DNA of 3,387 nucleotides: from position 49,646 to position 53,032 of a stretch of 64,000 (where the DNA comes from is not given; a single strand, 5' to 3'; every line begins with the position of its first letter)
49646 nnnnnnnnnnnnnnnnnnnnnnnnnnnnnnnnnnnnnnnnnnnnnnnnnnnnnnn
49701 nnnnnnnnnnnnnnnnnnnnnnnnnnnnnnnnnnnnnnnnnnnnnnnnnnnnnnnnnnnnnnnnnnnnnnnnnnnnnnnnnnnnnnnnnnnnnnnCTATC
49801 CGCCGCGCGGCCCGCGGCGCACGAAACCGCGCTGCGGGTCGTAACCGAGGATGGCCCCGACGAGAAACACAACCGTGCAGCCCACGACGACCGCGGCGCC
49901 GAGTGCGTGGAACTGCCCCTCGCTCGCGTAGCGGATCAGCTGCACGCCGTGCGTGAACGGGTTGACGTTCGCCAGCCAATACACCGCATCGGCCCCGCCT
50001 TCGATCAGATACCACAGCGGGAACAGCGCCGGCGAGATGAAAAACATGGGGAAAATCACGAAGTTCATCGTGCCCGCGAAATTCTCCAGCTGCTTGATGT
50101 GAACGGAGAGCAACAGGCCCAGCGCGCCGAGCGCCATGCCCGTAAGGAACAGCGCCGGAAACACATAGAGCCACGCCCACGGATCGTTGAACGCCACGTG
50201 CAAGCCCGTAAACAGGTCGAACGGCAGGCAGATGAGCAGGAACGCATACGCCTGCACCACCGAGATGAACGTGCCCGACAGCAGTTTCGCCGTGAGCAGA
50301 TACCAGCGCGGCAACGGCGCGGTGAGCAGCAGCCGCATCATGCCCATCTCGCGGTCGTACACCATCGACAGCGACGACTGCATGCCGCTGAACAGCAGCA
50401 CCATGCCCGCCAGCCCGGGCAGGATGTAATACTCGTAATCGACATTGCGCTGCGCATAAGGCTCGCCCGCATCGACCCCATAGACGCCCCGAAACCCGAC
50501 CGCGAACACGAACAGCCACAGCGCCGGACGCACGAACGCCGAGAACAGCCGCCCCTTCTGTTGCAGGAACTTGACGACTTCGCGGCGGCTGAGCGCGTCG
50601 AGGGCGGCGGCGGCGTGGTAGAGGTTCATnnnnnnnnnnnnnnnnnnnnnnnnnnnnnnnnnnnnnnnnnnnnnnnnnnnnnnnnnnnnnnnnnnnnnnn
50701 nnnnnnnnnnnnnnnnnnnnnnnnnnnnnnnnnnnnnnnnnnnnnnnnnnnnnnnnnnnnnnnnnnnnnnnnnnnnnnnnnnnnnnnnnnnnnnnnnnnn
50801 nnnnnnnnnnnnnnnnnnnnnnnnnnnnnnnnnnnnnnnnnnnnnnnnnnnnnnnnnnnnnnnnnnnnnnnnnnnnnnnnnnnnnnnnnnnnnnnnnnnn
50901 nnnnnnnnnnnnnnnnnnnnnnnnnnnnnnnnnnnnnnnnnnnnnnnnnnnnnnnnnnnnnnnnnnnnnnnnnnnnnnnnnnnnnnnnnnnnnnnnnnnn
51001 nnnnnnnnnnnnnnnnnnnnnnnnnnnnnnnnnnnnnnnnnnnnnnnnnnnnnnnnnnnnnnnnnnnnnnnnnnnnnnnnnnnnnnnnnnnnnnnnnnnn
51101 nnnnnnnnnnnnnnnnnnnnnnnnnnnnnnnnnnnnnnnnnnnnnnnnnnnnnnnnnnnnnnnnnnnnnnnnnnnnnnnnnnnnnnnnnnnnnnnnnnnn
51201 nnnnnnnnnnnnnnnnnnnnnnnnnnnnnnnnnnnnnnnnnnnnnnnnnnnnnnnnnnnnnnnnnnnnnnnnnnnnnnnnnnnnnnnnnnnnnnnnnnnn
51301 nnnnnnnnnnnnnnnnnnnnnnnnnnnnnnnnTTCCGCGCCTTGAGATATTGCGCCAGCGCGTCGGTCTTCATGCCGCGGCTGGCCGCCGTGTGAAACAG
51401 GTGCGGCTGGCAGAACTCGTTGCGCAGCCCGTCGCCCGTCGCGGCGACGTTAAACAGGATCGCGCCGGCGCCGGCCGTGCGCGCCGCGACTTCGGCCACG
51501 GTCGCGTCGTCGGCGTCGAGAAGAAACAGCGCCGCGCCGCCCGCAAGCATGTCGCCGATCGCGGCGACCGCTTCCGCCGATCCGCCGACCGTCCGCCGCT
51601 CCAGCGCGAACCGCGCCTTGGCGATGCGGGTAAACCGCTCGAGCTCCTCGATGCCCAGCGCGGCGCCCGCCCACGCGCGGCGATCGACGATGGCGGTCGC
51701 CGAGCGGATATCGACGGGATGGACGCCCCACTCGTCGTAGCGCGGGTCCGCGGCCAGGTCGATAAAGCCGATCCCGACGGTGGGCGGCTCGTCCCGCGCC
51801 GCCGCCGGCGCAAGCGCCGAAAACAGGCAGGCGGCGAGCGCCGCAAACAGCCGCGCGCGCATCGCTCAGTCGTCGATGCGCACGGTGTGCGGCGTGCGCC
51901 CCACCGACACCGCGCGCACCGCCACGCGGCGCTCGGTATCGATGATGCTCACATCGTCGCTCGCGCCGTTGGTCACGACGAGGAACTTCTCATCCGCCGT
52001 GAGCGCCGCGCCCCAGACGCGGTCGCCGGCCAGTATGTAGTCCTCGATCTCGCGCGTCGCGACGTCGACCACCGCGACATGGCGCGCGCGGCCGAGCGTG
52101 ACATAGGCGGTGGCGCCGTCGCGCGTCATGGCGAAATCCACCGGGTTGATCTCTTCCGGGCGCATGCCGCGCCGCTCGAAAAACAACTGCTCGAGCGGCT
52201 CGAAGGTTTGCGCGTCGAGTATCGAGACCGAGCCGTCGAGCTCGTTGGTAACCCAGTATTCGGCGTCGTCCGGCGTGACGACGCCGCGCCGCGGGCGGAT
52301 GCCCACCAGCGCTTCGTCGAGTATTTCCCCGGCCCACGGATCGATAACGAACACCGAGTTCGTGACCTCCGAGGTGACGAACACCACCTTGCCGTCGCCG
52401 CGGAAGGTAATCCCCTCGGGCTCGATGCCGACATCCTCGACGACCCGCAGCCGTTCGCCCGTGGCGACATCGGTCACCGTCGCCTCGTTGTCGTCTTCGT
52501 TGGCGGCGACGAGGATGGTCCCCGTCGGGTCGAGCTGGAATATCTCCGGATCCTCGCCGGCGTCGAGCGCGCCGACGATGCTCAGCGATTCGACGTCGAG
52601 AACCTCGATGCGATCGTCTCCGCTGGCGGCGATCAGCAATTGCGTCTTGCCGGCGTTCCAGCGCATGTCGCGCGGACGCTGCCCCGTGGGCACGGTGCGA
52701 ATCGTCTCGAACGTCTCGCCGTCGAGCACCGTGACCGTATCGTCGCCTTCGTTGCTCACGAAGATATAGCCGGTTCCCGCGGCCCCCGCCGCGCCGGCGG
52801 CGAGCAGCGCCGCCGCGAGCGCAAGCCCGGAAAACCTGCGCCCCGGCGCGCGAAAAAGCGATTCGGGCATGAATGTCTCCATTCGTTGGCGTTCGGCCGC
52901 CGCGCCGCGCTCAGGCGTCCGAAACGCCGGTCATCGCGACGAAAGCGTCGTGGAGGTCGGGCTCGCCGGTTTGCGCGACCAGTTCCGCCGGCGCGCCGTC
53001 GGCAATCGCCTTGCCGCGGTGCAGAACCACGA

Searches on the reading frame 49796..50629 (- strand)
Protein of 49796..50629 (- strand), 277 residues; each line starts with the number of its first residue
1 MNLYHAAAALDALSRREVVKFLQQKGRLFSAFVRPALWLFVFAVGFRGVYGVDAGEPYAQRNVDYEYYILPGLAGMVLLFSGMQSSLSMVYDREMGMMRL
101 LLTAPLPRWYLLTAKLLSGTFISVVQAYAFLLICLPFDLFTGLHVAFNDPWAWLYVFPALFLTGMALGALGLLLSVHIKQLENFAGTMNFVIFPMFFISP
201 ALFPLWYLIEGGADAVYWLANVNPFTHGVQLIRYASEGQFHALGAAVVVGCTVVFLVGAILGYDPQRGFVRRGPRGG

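Call 33: find_encoding_contigs(protein=window:49796-50629:-, flank=10000, max_places=6)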
Protein window:49796-50629:- (277 aa): 6 contigs read that carry it; 6 places shown.
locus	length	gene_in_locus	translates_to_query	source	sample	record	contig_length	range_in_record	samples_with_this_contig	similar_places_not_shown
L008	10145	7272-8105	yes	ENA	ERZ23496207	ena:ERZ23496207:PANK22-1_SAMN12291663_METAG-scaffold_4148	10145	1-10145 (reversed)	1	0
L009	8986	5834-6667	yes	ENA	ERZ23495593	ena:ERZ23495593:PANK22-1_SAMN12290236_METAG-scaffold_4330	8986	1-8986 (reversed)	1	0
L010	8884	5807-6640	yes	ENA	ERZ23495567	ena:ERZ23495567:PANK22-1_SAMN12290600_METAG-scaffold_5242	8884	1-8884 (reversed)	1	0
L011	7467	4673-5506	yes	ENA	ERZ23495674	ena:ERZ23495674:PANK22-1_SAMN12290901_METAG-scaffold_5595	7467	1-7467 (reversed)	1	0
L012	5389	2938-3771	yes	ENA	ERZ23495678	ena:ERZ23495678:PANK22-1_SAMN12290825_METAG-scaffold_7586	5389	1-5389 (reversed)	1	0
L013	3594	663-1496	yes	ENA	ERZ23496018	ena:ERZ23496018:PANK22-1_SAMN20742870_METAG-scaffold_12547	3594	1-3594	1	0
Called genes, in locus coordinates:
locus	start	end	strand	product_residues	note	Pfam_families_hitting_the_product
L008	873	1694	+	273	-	-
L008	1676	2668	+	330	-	PF09084:NMT1 (weak)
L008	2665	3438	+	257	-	PF00528:BPD_transp_1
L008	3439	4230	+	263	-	PF00005:ABC_tran, PF13304:AAA_21 (faint)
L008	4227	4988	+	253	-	PF00005:ABC_tran, PF13304:AAA_21 (faint)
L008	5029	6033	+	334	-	PF21783:YNCE (faint), PF10282:Lactonase (faint), PF12894:ANAPC4_WD40 (faint), PF23381:Beta-prop_IFT122_1st (faint), PF25174:Beta-prop_THOC3, PF25175:Beta-prop_WDR5, PF22494:choice_anch_I (weak), PF02239:Cytochrom_D1, +2 more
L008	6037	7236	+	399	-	PF13458:Peripla_BP_6 (weak)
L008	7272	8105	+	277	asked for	PF01061:ABC2_membrane, PF12679:ABC2_membrane_2, PF12698:ABC2_membrane_3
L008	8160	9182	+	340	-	PF00291:PALP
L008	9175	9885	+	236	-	PF01411:tRNA-synt_2c, PF07973:tRNA_SAD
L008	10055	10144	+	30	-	?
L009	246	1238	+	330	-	PF09084:NMT1 (weak)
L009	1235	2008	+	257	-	PF00528:BPD_transp_1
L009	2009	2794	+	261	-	PF00005:ABC_tran, PF13304:AAA_21 (faint)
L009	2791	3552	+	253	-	PF00005:ABC_tran, PF13304:AAA_21 (faint)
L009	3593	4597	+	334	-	PF21783:YNCE (faint), PF10282:Lactonase (faint), PF22494:choice_anch_I (faint), PF25174:Beta-prop_THOC3, PF25175:Beta-prop_WDR5 (weak), PF02239:Cytochrom_D1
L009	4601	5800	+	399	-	PF13458:Peripla_BP_6 (weak)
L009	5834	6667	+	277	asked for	PF01061:ABC2_membrane, PF12679:ABC2_membrane_2, PF12698:ABC2_membrane_3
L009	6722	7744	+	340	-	PF00291:PALP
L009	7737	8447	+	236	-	PF01411:tRNA-synt_2c, PF07973:tRNA_SAD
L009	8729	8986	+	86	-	?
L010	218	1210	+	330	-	PF09084:NMT1 (weak)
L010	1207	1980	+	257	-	PF00528:BPD_transp_1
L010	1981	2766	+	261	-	PF00005:ABC_tran, PF13304:AAA_21 (faint)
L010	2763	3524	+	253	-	PF00005:ABC_tran, PF13304:AAA_21 (faint)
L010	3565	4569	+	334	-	PF21783:YNCE (faint), PF23414:Beta-prop_EML_2 (faint), PF10282:Lactonase (faint), PF22494:choice_anch_I (faint), PF25174:Beta-prop_THOC3, PF25175:Beta-prop_WDR5 (weak), PF25168:Beta-prop_WDR36-Utp21_2nd (faint), PF02239:Cytochrom_D1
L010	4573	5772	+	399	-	PF13458:Peripla_BP_6 (weak)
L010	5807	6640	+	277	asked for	PF01061:ABC2_membrane, PF12679:ABC2_membrane_2, PF12698:ABC2_membrane_3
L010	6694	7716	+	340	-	PF00291:PALP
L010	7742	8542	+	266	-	PF01411:tRNA-synt_2c, PF07973:tRNA_SAD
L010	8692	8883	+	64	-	?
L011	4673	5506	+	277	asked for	PF01061:ABC2_membrane, PF12679:ABC2_membrane_2, PF12698:ABC2_membrane_3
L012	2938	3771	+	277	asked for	PF01061:ABC2_membrane, PF12679:ABC2_membrane_2, PF12698:ABC2_membrane_3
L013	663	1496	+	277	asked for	PF01061:ABC2_membrane, PF12679:ABC2_membrane_2, PF12698:ABC2_membrane_3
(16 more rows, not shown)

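Call 48: list_cluster_members(proteins=[window:49796-50629:-, window:16271-16954:-])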
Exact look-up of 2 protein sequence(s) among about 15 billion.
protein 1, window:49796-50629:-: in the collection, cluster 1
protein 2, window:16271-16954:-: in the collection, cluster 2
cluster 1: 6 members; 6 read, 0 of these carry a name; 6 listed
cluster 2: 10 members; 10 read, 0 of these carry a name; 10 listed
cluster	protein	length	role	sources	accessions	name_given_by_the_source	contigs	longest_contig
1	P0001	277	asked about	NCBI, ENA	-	-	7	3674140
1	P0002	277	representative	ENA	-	-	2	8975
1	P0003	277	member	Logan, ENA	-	-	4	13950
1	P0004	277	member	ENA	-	-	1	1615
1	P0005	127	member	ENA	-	-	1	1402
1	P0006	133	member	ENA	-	-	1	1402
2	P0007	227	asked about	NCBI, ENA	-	-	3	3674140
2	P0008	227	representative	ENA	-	-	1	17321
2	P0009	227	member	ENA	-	-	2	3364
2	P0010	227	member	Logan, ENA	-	-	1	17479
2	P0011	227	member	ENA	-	-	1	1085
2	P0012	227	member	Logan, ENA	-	-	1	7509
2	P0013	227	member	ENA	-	-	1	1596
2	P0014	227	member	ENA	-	-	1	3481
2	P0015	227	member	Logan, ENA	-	-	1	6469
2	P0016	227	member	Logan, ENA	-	-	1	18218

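Call 49: find_encoding_contigs(protein=P0016, flank=10000, max_places=4)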
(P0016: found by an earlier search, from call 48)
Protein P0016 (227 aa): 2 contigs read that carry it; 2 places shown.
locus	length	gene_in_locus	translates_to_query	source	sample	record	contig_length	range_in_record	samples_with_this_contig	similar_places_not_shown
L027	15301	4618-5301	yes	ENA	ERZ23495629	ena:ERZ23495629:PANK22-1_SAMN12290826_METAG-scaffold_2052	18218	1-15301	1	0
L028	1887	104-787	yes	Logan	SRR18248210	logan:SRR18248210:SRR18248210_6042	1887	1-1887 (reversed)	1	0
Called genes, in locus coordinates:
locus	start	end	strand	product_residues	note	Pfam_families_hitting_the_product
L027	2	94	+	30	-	?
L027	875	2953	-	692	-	PF00384:Molybdopterin, PF01568:Molydop_binding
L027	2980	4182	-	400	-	PF00155:Aminotran_1_2, PF01041:DegT_DnrJ_EryC1 (weak)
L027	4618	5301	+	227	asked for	PF00230:MIP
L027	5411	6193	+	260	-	PF00106:adh_short, PF08659:KR, PF23441:SDR (weak), PF13561:adh_short_C2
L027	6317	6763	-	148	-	PF13442:Cytochrome_CBB3, PF00034:Cytochrom_C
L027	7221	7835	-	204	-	PF00163:Ribosomal_S4, PF01479:S4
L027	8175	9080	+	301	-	PF02668:TauD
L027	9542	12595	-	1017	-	PF02384:N6_Mtase (weak), PF20473:MmeI_Mtase (weak), PF01170:UPF0020 (faint)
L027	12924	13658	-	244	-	PF00005:ABC_tran, PF13304:AAA_21 (faint)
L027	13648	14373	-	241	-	PF00005:ABC_tran, PF13401:AAA_22 (weak), PF12399:BCA_ABC_TP_C (faint)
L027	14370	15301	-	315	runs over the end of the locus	PF02653:BPD_transp_2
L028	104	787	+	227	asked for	PF00230:MIP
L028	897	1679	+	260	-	PF00106:adh_short, PF08659:KR, PF23441:SDR (weak), PF13561:adh_short_C2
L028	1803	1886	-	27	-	?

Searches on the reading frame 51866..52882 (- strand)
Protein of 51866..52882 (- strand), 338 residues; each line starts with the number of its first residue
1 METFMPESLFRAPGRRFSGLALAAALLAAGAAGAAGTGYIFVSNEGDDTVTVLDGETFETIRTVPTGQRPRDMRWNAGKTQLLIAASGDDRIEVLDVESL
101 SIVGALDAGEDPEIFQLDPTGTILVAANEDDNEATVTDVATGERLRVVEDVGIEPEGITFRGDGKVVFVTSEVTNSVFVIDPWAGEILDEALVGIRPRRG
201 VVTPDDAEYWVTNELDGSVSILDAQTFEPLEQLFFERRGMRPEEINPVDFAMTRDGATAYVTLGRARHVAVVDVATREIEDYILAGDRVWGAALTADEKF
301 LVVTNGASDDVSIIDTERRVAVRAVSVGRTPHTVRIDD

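Call 32: find_encoding_contigs(protein=window:51866-52882:-, flank=10000, max_places=6)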
Protein window:51866-52882:- (338 aa): no gene with exactly this product is on record in the collection.
